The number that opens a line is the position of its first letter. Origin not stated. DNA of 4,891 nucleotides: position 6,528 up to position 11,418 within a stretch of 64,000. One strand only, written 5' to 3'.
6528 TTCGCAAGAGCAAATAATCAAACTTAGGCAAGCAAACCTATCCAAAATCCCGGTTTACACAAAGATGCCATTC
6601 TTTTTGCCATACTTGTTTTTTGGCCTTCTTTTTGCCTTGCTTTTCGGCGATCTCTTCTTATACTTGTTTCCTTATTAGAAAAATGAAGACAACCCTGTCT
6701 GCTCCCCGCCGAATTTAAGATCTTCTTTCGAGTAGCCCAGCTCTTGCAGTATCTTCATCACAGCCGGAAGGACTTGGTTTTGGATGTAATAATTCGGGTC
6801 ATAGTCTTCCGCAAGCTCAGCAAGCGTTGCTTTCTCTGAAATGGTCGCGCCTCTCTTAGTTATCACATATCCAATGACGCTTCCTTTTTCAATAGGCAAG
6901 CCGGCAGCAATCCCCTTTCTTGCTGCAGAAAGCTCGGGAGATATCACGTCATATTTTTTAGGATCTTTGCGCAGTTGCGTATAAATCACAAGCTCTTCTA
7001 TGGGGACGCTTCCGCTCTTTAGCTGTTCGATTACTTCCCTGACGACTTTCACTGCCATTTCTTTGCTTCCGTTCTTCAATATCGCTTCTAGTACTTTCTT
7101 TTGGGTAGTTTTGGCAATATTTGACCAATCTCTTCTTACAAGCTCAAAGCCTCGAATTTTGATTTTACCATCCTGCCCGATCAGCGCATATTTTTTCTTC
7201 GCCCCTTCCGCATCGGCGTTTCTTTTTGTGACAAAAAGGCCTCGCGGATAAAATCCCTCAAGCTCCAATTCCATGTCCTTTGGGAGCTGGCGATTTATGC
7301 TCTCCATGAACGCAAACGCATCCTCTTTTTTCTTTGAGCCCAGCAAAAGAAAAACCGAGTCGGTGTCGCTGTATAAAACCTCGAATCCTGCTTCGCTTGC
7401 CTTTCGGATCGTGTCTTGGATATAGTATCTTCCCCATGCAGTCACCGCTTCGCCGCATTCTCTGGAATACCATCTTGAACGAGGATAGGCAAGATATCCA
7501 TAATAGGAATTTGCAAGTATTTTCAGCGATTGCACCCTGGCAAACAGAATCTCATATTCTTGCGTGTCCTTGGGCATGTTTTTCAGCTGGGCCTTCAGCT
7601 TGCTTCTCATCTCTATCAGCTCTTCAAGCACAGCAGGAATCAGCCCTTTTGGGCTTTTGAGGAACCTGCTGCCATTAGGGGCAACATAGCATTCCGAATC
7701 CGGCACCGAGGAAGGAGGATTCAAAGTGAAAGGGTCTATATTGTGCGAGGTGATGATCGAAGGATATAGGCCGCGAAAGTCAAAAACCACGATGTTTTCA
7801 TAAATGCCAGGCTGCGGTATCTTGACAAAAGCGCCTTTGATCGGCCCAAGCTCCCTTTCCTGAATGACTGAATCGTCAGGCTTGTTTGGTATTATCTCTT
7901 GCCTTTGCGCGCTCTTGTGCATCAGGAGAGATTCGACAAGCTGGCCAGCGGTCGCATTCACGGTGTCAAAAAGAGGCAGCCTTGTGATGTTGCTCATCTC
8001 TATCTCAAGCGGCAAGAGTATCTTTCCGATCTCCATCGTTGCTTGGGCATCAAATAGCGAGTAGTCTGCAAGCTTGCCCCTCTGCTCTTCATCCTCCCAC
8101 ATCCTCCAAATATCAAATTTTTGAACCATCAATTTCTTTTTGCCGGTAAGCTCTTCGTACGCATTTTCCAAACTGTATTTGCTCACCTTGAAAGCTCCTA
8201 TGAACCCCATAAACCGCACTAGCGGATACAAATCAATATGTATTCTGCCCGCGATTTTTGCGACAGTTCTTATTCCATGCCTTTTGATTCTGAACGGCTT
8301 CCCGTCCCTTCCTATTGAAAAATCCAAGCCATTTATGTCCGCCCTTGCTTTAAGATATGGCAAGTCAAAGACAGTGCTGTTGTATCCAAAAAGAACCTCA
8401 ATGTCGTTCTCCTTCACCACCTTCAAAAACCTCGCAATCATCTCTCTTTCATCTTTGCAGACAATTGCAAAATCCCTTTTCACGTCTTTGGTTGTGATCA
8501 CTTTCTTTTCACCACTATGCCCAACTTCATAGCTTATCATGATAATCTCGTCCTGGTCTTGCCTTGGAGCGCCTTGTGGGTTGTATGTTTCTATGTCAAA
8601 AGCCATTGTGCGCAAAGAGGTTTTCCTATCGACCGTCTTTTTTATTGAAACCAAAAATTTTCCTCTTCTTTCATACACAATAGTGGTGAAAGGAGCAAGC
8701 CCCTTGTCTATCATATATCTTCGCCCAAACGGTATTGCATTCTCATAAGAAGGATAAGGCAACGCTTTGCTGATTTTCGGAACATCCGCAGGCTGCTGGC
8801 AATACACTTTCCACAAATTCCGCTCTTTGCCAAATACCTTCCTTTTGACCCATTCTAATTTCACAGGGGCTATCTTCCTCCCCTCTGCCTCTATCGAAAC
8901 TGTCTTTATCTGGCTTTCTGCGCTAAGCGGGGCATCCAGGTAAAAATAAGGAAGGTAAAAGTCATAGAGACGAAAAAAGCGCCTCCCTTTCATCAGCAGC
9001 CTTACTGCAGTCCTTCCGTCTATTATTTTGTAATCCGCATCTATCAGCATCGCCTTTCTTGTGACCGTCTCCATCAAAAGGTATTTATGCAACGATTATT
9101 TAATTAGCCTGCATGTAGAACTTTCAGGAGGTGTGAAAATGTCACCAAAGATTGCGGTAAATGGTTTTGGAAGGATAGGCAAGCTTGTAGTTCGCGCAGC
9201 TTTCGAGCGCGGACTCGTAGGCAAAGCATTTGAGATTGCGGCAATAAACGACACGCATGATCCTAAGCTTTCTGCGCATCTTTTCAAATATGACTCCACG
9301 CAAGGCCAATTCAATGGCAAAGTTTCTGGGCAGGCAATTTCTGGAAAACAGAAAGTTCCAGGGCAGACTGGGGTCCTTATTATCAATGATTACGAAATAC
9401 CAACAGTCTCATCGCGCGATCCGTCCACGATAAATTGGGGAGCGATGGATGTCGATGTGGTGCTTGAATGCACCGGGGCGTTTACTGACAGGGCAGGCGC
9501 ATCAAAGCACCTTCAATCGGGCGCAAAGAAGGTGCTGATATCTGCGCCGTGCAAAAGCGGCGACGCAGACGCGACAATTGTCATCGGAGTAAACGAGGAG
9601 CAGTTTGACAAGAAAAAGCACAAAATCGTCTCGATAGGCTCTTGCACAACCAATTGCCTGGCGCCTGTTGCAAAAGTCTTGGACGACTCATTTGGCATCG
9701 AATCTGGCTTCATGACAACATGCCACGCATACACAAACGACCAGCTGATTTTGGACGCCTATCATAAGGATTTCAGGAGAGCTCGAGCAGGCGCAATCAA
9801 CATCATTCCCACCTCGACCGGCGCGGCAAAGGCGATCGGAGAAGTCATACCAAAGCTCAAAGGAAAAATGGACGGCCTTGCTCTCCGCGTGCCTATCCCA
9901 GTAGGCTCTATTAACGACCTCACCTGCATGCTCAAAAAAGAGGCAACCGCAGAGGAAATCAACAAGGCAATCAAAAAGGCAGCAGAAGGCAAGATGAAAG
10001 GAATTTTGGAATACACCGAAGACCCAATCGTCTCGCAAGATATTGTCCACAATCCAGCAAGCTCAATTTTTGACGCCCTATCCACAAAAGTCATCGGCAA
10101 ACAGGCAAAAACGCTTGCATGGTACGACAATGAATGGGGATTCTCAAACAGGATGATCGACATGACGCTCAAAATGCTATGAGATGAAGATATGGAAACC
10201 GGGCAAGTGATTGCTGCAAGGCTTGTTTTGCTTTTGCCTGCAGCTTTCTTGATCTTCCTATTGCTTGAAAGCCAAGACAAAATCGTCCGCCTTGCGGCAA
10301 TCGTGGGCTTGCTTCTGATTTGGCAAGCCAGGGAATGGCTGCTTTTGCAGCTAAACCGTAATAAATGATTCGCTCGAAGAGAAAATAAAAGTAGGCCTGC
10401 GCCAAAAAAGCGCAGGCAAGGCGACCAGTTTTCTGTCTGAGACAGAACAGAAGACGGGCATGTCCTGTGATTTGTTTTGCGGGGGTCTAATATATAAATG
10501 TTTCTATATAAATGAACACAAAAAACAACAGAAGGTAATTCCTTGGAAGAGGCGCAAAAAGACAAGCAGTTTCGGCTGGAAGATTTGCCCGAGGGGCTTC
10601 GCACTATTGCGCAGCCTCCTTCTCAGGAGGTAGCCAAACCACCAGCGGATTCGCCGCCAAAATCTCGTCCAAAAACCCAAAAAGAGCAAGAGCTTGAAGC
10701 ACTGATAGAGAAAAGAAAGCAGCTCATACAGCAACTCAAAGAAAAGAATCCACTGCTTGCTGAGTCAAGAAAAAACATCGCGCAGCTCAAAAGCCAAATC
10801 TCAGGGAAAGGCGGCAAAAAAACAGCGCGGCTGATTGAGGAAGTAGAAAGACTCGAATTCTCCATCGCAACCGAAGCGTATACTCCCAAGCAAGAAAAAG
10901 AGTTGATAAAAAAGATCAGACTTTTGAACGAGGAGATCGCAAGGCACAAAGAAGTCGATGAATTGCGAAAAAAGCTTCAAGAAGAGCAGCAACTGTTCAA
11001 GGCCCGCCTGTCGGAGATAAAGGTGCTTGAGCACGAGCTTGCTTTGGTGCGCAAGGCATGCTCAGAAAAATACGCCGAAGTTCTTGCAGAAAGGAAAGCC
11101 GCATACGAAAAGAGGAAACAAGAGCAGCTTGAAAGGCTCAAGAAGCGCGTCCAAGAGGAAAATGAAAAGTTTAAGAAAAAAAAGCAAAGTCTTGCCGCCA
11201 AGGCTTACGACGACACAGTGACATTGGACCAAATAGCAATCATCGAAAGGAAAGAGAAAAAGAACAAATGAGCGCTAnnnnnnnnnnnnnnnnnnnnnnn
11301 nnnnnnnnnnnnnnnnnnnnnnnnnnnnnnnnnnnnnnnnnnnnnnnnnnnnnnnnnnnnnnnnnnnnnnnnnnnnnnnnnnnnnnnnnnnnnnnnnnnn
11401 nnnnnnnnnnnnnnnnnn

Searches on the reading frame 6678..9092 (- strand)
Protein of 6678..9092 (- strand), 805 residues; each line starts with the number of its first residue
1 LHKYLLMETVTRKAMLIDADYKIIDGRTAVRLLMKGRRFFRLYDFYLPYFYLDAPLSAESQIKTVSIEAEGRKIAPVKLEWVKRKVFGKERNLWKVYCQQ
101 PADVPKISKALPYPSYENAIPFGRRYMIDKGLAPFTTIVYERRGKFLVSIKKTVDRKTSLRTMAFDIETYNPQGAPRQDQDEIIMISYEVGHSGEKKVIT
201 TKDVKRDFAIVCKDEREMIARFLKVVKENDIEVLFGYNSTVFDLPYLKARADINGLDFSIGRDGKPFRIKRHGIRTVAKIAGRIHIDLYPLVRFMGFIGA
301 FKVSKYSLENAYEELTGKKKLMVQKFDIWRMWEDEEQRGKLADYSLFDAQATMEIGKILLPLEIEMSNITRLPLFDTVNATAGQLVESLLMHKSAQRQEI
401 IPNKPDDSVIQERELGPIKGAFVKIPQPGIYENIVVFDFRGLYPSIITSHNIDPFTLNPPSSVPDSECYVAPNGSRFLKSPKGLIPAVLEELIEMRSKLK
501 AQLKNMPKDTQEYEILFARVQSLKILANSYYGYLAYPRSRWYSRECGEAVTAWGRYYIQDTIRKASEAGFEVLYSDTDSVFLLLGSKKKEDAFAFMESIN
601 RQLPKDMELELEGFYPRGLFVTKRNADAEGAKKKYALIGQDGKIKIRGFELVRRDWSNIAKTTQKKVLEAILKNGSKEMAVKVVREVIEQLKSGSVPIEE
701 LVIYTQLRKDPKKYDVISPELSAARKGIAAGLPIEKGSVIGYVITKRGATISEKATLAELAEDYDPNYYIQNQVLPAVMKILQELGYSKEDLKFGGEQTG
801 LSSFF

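Call 8: search_protein_families(library=pfam, proteins=[window:6678-9092:-], max_evalue=0.001)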
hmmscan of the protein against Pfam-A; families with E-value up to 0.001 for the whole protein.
window:6678-9092:- (805 aa): 3 families
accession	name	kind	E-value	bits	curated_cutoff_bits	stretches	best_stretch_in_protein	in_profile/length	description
PF00136.26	DNA_pol_B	-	5.4e-61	207.2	23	1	377-784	6-452/453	DNA polymerase family B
PF03104.25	DNA_pol_B_exo1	-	4.7e-29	101.9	23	1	115-308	3-239/242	DNA polymerase family B, exonuclease domain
PF10108.15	DNA_pol_B_exo2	-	3.8e-05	23.9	24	1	211-352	33-166/213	Predicted 3'-5' exonuclease related to the exonuclease domain of PolB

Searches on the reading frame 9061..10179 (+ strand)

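Call 8: search_protein_families(library=pfam, proteins=[window:9061-10179:+], max_evalue=0.001)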
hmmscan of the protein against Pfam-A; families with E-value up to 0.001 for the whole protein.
window:9061-10179:+ (373 aa): 2 families
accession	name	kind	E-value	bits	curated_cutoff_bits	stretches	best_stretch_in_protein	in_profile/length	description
PF02800.25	Gp_dh_C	-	2.4e-65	219.4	24.4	1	200-355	1-158/158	Glyceraldehyde 3-phosphate dehydrogenase, C-terminal domain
PF00044.30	Gp_dh_N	-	2.2e-29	102.1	31.7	1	30-143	2-100/101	Glyceraldehyde 3-phosphate dehydrogenase, NAD binding domain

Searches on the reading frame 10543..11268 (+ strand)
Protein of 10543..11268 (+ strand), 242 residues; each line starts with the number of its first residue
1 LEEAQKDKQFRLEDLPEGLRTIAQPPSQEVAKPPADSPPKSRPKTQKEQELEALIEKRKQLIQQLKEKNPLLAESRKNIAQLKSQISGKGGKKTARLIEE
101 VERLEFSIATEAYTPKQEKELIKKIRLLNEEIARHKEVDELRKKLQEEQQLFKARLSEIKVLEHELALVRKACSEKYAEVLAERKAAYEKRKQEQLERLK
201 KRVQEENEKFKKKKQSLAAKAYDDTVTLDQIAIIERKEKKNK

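Call 66: search_protein_families(library=pfam, proteins=[window:10543-11268:+], max_evalue=0.001)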
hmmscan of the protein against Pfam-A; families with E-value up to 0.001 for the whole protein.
window:10543-11268:+ (242 aa): 1 family
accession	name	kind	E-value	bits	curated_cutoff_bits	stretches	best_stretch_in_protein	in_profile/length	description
PF23435.1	DUF7121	-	4e-05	23.6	29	1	45-140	80-172/307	Family of unknown function (DUF7121)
